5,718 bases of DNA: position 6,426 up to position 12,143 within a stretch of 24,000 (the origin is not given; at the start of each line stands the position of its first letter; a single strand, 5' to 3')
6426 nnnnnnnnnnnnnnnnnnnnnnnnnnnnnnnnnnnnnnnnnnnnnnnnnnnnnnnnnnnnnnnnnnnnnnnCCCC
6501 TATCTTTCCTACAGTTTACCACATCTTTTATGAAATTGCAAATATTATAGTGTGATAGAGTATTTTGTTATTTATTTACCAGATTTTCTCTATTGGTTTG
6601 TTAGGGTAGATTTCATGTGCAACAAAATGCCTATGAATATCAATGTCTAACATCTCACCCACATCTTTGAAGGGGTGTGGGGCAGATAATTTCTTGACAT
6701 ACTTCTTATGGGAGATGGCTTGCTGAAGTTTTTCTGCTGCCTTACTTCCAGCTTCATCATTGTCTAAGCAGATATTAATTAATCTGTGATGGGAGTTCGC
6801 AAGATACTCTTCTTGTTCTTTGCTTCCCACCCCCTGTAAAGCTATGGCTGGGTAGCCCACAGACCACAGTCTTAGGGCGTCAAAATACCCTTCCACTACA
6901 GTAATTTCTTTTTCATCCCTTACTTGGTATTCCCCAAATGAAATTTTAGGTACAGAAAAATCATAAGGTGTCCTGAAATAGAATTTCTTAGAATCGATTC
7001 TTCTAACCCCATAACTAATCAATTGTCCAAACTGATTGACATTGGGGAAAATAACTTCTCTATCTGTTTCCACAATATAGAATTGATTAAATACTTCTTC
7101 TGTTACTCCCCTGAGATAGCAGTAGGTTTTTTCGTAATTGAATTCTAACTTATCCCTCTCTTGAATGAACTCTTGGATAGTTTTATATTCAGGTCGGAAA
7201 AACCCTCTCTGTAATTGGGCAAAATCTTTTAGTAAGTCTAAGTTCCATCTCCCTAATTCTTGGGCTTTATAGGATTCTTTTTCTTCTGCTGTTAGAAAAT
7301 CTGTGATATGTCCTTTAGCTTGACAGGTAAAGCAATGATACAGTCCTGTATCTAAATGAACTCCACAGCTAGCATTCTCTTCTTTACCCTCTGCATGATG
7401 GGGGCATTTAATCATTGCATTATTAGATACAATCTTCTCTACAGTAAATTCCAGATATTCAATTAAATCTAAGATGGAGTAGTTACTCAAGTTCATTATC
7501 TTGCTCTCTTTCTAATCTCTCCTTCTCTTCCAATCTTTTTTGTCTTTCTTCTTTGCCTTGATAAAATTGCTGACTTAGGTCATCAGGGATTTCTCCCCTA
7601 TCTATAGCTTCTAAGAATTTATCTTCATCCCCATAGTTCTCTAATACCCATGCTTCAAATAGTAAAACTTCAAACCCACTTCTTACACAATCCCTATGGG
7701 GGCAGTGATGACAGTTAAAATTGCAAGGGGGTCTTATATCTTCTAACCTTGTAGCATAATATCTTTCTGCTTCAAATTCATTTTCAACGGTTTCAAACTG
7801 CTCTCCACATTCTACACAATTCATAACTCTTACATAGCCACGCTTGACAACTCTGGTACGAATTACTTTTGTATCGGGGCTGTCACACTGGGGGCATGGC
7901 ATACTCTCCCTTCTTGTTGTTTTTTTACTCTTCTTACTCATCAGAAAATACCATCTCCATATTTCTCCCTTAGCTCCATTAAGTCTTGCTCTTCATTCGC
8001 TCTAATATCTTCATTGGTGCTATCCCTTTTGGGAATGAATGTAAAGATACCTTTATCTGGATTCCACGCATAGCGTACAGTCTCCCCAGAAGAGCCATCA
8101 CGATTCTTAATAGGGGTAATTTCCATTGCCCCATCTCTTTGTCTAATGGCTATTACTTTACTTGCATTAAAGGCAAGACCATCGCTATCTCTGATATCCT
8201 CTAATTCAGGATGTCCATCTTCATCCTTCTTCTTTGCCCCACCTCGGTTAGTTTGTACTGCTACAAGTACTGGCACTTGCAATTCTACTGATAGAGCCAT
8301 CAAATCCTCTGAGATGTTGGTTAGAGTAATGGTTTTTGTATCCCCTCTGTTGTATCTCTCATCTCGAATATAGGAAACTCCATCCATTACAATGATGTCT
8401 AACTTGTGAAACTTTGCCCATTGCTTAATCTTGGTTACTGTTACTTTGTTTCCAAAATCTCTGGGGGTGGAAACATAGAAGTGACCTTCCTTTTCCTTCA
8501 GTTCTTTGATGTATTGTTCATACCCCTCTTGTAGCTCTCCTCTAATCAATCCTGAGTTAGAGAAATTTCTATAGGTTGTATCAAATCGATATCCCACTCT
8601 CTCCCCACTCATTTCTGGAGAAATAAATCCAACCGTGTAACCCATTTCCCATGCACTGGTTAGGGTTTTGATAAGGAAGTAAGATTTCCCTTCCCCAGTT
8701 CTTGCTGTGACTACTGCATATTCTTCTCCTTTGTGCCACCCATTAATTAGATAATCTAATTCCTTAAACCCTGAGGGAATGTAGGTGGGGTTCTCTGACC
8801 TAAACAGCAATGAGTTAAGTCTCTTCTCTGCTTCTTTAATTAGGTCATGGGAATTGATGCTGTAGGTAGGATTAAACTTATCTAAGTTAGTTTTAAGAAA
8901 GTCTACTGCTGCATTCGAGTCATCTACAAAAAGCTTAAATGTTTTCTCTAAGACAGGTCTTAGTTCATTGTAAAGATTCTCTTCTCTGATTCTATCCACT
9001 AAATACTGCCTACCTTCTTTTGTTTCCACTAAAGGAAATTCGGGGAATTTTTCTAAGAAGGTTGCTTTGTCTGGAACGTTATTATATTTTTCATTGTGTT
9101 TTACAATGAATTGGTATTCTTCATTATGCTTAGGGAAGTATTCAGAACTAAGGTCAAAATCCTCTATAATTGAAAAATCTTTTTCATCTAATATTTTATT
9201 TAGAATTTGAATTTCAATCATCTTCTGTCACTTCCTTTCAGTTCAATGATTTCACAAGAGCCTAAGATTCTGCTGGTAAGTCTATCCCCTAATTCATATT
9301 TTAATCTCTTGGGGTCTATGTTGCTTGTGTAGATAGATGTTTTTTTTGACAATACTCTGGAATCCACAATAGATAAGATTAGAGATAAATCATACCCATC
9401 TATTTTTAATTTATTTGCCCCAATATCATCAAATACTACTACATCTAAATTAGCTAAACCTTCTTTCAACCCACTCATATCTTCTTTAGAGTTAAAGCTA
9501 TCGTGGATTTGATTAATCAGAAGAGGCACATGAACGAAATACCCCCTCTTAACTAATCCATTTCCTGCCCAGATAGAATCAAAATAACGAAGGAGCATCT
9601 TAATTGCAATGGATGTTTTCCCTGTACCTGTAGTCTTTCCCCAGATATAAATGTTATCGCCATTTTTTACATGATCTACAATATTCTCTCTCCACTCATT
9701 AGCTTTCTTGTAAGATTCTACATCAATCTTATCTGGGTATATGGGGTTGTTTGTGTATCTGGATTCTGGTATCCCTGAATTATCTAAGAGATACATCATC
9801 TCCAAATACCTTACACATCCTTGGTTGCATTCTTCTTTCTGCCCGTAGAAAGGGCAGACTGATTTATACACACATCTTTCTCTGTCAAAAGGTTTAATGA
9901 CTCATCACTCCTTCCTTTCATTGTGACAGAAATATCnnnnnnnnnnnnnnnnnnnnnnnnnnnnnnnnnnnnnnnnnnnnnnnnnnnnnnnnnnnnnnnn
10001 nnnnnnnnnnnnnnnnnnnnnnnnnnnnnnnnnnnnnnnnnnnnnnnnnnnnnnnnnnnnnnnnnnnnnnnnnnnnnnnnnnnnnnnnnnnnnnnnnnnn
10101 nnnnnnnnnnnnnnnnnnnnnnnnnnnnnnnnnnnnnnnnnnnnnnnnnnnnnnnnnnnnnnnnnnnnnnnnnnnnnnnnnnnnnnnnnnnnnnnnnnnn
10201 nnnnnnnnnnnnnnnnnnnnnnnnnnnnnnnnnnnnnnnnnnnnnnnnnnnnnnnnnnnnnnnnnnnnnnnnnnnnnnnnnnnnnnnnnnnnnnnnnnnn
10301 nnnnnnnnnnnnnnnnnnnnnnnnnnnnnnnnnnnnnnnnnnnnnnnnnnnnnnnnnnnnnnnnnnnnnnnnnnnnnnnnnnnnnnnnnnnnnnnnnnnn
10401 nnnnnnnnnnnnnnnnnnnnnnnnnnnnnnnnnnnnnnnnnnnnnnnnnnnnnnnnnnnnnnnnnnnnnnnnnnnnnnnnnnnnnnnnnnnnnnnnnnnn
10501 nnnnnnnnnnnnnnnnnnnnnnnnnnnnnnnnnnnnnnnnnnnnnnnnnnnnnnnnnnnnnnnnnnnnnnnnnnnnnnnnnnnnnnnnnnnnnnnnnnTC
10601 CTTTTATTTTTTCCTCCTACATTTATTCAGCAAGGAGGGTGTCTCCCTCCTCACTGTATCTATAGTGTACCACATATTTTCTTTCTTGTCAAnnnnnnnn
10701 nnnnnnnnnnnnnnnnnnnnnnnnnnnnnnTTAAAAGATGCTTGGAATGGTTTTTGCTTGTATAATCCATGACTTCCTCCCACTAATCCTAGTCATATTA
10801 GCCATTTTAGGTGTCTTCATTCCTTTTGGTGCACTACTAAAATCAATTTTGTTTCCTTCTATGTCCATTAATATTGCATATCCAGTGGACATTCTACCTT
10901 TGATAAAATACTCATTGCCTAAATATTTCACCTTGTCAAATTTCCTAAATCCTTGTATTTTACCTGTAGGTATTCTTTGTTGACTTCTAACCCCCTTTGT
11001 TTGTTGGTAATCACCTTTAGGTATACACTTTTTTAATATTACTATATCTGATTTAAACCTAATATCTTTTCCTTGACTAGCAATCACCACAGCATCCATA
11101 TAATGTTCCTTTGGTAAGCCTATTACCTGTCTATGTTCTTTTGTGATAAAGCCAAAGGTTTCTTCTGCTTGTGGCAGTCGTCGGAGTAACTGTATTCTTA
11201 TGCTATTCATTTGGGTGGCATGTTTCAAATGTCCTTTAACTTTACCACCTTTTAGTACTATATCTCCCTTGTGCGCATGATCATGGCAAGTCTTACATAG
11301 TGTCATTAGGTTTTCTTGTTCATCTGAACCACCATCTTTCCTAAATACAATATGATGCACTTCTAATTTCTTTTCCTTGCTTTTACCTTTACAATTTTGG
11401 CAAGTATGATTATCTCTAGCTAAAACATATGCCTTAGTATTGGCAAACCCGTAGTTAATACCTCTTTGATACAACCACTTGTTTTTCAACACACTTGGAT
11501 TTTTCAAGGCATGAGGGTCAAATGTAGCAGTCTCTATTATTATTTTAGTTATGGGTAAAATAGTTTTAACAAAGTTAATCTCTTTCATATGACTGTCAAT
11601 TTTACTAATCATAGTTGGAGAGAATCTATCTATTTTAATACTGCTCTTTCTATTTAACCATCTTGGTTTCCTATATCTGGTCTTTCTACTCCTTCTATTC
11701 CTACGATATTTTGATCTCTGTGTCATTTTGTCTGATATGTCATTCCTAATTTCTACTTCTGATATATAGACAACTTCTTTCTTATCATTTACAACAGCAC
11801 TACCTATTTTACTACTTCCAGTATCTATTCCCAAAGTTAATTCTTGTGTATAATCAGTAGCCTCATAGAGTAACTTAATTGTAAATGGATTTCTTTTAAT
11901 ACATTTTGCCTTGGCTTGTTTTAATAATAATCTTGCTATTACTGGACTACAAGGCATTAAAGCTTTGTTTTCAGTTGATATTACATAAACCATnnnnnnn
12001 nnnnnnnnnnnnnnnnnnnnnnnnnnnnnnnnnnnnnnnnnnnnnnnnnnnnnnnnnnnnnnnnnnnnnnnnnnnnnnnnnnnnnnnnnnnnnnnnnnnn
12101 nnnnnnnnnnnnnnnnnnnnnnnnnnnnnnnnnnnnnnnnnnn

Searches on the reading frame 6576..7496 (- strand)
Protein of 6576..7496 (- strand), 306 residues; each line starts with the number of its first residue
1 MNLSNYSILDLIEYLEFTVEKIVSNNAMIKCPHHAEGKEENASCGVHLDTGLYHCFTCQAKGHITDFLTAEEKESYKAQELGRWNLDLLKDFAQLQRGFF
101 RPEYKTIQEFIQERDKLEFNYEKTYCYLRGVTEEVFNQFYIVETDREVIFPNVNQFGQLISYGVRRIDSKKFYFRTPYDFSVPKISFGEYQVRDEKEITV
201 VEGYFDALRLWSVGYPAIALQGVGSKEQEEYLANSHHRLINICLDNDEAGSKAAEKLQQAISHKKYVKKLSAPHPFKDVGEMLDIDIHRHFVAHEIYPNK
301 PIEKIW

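Call 15: search_protein_families(library=pfam, proteins=[window:6576-7496:-], max_evalue=0.001)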
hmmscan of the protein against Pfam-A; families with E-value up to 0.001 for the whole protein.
window:6576-7496:- (306 aa): 6 families
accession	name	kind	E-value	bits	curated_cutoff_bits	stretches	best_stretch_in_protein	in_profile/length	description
PF13155.12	Toprim_2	-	2.6e-14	53.8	22.1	1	200-282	2-87/88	Toprim-like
PF01807.25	Zn_ribbon_DnaG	-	3.5e-08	33.6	24.9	1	23-77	28-79/98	CHC2 zinc finger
PF13662.12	Toprim_4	-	1.2e-06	29.1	25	1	197-261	2-74/85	Toprim domain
PF13362.12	Toprim_3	-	1.2e-05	26.1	27.2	1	198-263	2-69/95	Toprim domain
PF01751.28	Toprim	-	9e-05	23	23.1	1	197-265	1-82/96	Toprim domain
PF12965.13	DUF3854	-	0.00092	19.6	23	0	194-229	7-44/130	Domain of unknown function (DUF3854)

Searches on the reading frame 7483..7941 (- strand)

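Call 15: search_protein_families(library=pfam, proteins=[window:7483-7941:-], max_evalue=0.001)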
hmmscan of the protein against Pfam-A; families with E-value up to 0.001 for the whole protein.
window:7483-7941:- (152 aa): 1 family
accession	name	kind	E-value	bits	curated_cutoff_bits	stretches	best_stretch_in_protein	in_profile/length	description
PF22811.2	Zn_ribbon_NrdR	-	3.2e-07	30.6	27.2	1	14-53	1-42/42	Transcriptional repressor NrdR-like, N-terminal domain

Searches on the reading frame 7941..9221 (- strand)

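Call 15: search_protein_families(library=pfam, proteins=[window:7941-9221:-], max_evalue=0.001)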
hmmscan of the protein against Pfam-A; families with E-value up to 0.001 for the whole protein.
window:7941-9221:- (426 aa): 1 family
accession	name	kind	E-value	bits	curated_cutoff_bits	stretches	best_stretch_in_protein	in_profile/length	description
PF03796.21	DnaB_C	-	2.4e-27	96.4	27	1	148-389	2-249/255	DnaB-like helicase C terminal domain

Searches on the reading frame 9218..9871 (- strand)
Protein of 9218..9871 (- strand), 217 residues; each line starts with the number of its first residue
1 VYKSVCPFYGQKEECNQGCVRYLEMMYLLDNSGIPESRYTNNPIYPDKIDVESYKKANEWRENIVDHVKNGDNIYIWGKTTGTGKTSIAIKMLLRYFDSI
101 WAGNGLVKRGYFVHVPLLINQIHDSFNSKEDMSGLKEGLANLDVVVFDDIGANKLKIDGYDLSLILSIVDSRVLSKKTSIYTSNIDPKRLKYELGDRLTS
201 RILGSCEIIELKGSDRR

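Call 15: search_protein_families(library=pfam, proteins=[window:9218-9871:-], max_evalue=0.001)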
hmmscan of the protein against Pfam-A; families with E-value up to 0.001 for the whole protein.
window:9218-9871:- (217 aa): 2 families
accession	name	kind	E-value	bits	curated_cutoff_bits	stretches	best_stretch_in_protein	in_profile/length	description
PF01695.23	IstB_IS21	-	5e-08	33.2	24.1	1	65-215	86-229/238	IstB-like ATP binding protein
PF04851.21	ResIII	-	8.3e-05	23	22.5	1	58-128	9-75/164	Type III restriction enzyme, res subunit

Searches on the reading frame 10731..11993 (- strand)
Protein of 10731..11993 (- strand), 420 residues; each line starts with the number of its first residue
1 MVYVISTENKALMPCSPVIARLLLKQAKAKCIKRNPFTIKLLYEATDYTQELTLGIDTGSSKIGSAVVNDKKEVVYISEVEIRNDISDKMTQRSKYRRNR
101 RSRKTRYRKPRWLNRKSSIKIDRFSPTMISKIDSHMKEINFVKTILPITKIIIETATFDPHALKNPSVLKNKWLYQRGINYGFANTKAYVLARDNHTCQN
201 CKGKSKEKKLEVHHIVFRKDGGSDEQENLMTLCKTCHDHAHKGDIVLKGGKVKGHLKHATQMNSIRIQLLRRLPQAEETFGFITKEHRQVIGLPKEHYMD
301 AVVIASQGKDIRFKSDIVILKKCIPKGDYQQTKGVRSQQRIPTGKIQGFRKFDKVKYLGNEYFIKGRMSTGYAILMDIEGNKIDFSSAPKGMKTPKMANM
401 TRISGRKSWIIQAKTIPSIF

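Call 15: search_protein_families(library=pfam, proteins=[window:10731-11993:-], max_evalue=0.001)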
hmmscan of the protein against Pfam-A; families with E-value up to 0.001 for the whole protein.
window:10731-11993:- (420 aa): 3 families
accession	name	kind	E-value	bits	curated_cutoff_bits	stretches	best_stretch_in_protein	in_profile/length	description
PF14239.11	RRXRR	-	1.6e-52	178.3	25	1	2-178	1-174/174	RRXRR protein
PF01844.29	HNH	-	6.9e-12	45.8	21.4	1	198-242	1-46/47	HNH endonuclease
PF14279.12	HNH_5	-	5.5e-06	26.7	27.5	1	198-239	1-42/56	HNH endonuclease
